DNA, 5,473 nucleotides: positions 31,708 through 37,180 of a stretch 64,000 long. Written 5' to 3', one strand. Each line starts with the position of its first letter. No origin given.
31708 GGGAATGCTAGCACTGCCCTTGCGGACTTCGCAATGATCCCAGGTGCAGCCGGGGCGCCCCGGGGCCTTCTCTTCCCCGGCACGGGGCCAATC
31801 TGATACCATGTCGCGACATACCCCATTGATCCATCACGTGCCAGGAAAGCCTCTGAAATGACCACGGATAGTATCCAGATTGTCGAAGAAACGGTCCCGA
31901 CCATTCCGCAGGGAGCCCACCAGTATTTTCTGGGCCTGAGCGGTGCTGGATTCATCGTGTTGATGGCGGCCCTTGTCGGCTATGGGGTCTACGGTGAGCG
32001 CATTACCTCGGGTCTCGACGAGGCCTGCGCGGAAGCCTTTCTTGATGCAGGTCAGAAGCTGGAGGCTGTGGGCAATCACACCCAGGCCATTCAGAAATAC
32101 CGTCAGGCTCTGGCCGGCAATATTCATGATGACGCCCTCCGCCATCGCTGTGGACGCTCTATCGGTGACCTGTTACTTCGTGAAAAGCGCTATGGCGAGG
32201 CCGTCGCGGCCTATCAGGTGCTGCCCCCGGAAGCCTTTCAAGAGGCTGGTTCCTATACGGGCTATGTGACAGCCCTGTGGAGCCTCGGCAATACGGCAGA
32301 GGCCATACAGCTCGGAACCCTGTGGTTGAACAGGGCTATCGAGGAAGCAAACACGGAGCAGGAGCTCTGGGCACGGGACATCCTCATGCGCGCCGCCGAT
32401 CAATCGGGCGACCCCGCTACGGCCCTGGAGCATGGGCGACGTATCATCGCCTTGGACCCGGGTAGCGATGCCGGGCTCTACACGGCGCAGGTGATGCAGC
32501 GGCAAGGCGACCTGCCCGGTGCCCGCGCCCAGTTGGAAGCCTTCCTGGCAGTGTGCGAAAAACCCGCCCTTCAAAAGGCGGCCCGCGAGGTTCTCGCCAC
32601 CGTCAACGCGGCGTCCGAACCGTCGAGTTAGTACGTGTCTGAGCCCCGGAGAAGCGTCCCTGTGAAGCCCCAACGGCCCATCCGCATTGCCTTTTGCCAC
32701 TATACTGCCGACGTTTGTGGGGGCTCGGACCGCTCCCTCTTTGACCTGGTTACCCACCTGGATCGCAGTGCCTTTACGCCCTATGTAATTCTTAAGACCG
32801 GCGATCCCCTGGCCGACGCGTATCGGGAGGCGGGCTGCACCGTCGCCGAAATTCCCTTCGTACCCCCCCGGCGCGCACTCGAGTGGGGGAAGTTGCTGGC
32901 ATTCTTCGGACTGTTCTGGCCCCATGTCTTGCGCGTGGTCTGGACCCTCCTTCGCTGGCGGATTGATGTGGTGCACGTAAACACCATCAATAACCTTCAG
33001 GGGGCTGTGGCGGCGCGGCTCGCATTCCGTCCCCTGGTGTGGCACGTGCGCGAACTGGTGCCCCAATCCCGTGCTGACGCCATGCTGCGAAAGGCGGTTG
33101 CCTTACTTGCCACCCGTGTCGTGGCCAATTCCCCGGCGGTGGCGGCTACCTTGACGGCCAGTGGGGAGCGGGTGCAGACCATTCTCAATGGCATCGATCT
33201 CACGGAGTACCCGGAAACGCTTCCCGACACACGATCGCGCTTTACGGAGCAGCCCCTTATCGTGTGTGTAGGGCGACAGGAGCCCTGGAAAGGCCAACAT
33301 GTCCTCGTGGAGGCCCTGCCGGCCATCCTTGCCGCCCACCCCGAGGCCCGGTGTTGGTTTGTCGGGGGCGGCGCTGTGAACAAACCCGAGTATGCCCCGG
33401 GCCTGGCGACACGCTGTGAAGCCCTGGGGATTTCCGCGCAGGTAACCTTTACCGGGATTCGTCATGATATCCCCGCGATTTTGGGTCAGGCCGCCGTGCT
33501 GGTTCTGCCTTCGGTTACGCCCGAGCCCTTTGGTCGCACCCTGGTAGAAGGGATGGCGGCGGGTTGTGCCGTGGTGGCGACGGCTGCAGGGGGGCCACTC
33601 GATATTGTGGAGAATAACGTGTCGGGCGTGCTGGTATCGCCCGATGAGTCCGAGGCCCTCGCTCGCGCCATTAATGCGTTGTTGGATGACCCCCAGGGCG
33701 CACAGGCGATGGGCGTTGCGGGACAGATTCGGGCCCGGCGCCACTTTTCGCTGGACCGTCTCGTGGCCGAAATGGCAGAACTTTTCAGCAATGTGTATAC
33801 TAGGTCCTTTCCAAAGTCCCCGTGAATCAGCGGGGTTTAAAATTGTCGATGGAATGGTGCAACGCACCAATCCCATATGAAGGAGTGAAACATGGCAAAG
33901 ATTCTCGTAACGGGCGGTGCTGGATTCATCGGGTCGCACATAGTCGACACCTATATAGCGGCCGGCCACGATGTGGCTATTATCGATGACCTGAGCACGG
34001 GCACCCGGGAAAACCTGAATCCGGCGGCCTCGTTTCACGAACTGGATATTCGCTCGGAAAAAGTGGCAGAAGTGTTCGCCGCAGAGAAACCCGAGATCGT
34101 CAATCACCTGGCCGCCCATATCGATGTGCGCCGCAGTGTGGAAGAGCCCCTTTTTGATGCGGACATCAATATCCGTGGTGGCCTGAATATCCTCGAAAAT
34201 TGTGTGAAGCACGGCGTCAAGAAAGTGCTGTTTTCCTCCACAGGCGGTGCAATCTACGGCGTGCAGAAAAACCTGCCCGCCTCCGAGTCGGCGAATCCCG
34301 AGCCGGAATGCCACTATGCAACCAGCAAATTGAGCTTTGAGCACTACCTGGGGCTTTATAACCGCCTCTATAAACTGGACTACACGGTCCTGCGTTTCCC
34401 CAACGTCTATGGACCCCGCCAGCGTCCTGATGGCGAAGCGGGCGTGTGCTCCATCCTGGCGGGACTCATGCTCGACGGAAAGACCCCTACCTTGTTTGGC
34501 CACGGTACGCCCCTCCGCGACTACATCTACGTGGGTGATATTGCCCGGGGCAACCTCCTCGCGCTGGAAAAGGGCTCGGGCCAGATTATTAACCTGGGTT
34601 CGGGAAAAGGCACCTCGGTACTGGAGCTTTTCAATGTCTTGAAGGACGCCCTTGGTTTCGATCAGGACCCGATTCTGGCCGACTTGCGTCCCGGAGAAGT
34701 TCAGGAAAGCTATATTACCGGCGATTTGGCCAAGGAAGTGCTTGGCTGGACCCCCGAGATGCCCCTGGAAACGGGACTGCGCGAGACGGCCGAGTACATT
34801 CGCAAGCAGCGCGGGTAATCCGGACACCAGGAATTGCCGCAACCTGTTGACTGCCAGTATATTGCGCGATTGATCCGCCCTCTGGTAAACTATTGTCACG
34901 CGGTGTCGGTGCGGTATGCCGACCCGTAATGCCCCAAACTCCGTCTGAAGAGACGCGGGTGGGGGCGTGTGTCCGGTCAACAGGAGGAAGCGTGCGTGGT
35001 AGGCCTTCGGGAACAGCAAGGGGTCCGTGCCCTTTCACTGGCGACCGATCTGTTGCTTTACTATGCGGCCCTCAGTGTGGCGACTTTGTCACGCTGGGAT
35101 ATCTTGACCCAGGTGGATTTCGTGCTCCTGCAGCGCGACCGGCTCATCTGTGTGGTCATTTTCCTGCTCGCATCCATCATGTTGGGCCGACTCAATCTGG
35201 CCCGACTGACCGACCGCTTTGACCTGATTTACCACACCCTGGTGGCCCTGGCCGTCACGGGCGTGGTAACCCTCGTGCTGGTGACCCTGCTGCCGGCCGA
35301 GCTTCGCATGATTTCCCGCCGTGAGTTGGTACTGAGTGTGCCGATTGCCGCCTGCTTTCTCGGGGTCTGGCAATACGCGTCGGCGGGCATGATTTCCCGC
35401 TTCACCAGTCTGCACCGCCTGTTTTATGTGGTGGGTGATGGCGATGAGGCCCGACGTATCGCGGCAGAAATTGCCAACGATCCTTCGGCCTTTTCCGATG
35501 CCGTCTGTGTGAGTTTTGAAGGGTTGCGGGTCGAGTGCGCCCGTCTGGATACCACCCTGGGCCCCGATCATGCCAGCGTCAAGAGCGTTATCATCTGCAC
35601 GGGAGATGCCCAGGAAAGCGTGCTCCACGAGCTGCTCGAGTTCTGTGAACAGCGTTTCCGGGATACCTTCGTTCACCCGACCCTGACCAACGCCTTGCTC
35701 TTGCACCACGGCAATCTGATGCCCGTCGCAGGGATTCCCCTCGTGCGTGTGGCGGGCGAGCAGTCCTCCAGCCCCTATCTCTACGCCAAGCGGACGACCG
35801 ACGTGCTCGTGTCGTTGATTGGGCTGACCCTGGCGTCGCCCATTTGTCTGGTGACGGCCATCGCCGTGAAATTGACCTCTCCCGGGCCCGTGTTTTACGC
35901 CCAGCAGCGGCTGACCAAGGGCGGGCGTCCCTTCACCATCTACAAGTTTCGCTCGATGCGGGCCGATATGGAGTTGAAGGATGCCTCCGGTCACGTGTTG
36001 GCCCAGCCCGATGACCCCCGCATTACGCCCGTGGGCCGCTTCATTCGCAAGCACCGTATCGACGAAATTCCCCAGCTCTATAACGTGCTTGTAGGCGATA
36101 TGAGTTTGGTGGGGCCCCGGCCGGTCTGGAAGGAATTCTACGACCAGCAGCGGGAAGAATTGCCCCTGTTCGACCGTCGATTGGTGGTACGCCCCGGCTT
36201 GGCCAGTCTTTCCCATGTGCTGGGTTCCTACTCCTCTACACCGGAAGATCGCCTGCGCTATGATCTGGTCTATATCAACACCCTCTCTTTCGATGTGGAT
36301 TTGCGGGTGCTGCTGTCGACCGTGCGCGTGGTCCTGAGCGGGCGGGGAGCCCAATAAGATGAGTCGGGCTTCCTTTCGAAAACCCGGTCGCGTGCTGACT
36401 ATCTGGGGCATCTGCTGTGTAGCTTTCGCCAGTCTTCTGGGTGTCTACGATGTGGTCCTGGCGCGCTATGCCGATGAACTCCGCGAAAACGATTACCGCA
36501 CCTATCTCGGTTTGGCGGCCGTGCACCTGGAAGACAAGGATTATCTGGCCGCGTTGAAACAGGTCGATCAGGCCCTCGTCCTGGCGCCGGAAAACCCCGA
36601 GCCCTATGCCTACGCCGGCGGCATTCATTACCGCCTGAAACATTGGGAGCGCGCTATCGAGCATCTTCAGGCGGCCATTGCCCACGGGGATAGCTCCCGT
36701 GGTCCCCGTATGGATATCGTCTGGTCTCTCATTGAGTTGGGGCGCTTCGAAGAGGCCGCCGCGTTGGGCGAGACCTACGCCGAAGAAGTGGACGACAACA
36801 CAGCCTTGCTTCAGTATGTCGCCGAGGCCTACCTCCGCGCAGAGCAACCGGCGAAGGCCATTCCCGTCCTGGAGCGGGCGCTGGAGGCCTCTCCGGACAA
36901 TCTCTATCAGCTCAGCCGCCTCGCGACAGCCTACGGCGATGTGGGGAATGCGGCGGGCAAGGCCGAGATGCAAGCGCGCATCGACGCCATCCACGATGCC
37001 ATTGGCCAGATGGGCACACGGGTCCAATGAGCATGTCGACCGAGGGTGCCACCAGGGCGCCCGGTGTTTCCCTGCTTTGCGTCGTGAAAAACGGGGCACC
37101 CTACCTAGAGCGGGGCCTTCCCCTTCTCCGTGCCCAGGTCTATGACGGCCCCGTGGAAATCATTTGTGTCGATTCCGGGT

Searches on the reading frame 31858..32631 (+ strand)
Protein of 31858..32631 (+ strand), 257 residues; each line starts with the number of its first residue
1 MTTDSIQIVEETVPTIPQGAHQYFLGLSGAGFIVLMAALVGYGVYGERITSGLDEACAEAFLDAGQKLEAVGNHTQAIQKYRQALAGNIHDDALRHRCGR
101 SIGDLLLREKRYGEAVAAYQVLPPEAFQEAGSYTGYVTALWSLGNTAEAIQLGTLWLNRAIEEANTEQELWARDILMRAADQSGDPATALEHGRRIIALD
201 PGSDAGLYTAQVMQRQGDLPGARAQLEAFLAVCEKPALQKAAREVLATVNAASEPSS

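Call 7: search_protein_families(library=pfam, proteins=[window:31858-32631:+], max_evalue=0.01)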
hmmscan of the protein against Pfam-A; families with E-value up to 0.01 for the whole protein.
window:31858-32631:+ (257 aa): 14 families
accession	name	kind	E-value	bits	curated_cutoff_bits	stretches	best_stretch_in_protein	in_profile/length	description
PF13428.12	TPR_14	-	8.2e-10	38.8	23.5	0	171-206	2-37/44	Tetratricopeptide repeat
PF07719.23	TPR_2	-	1.1e-09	38.1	27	0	58-86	1-29/34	Tetratricopeptide repeat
PF14559.12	TPR_19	-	3.1e-09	37.4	25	2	182-228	3-50/68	Tetratricopeptide repeat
PF13432.12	TPR_16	-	1.9e-07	31.9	32.7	1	62-123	1-58/65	Tetratricopeptide repeat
PF13424.12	TPR_12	-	1.2e-06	29.1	30.1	0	132-199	5-74/77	Tetratricopeptide repeat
PF00515.34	TPR_1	-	0.00018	21.7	27.8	0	59-85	2-28/34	Tetratricopeptide repeat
PF13174.12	TPR_6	-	0.00059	20.8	26.3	0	204-230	1-27/33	Tetratricopeptide repeat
PF09976.15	TPR_21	-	0.0018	18.5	25.5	0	204-253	77-126/193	Tetratricopeptide repeat-like domain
PF13371.12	TPR_9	-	0.0021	18.4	35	1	182-246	7-72/73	Tetratricopeptide repeat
PF13181.12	TPR_8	-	0.0029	18.1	25.7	0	102-120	7-25/34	Tetratricopeptide repeat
PF09543.15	DUF2379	-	0.0033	18.3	21.1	0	205-247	72-114/116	Protein of unknown function (DUF2379)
PF13414.12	TPR_11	-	0.0052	16.9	26.8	0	72-86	8-22/42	TPR repeat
PF13176.12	TPR_7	-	0.0054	17.2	27.9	0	69-86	10-27/36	Tetratricopeptide repeat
PF24575.1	TPR_Slam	-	0.0071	17.2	35.2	0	68-97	57-86/104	Surface lipoprotein assembly modifier, N-terminal TPR repeats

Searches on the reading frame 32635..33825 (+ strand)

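Call 7: search_protein_families(library=pfam, proteins=[window:32635-33825:+], max_evalue=0.01)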
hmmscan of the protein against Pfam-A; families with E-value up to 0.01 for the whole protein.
window:32635-33825:+ (396 aa): 5 families
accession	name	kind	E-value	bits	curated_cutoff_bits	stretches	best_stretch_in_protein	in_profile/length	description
PF00534.26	Glycos_transf_1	-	1.6e-36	125.9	26.4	1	202-363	11-169/172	Glycosyl transferases group 1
PF13692.12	Glyco_trans_1_4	-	8.7e-34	117.3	27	1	207-352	2-142/142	Glycosyl transferases group 1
PF13439.12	Glyco_transf_4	-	4e-15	56.7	28.5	1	29-190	2-169/170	Glycosyltransferase Family 4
PF13579.12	Glyco_trans_4_4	-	2.2e-11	44.8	29.7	1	29-183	1-155/158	Glycosyl transferase 4-like domain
PF13524.12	Glyco_trans_1_2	-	0.00014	22.3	25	1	303-380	67-142/144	Glycosyl transferase-like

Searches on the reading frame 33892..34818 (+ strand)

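Call 50: search_protein_families(library=pfam, proteins=[window:33892-34818:+], max_evalue=0.00001)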
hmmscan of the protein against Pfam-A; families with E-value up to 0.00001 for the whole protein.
window:33892-34818:+ (308 aa): 7 families
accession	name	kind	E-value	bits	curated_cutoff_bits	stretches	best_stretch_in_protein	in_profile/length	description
PF01370.27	Epimerase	-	3.5e-57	194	20.9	1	4-236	1-240/240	NAD dependent epimerase/dehydratase family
PF16363.11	GDP_Man_Dehyd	-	9.4e-45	153.9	27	1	5-299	1-332/332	GDP-mannose 4,6 dehydratase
PF01073.25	3Beta_HSD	-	1.4e-19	70.6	22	1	5-226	1-230/280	3-beta hydroxysteroid dehydrogenase/isomerase family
PF04321.23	RmlD_sub_bind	-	1.5e-14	54.2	27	1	3-176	2-155/287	RmlD substrate binding domain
PF02719.21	Polysacc_synt_2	-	5e-09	36.2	20.2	1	4-124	1-135/293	Polysaccharide biosynthesis protein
PF07993.18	NAD_binding_4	-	1.1e-07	31.7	20.1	0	51-184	75-214/258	Male sterility protein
PF13460.12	NAD_binding_10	-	3.9e-06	27.3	27.2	1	8-172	1-146/184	NAD(P)H-binding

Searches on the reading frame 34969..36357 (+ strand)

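Call 50: search_protein_families(library=pfam, proteins=[window:34969-36357:+], max_evalue=0.00001)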
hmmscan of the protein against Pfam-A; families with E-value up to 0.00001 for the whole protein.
window:34969-36357:+ (462 aa): 1 family
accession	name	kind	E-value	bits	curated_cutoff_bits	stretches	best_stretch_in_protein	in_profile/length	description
PF02397.22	Bac_transf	-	2.1e-59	200.5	27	1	274-456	1-178/179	Bacterial sugar transferase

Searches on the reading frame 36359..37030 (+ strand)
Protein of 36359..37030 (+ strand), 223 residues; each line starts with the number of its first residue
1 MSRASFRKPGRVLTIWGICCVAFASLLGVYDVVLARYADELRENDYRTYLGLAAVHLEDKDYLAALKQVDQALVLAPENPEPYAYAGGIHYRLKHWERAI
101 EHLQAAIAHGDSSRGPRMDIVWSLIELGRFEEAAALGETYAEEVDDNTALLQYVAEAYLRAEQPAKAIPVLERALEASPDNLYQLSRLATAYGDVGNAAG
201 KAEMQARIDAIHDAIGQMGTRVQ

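Call 50: search_protein_families(library=pfam, proteins=[window:36359-37030:+], max_evalue=0.00001)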
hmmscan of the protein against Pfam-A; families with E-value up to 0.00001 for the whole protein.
window:36359-37030:+ (223 aa): 9 families
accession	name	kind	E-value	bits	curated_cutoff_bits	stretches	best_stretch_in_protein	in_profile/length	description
PF07719.23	TPR_2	-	3.6e-13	49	27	0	150-181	3-34/34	Tetratricopeptide repeat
PF13428.12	TPR_14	-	2.5e-12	46.6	23.5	0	149-189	2-42/44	Tetratricopeptide repeat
PF14559.12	TPR_19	-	3.1e-11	43.9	25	0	124-184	1-62/68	Tetratricopeptide repeat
PF13371.12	TPR_9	-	3.2e-10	40.3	35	1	53-114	2-61/73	Tetratricopeptide repeat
PF13432.12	TPR_16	-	1.4e-09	38.7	32.7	0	120-181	3-64/65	Tetratricopeptide repeat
PF12895.13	ANAPC3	-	2.5e-09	37.7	27.2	0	40-105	18-81/82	Anaphase-promoting complex, cyclosome, subunit 3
PF13424.12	TPR_12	-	7.1e-09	36.2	30.1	0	47-108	4-73/77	Tetratricopeptide repeat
PF13429.12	TPR_15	-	1.4e-07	31.7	26.2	1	97-204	163-266/280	Tetratricopeptide repeat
PF00515.34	TPR_1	-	2.2e-07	30.9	27.8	0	155-181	8-34/34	Tetratricopeptide repeat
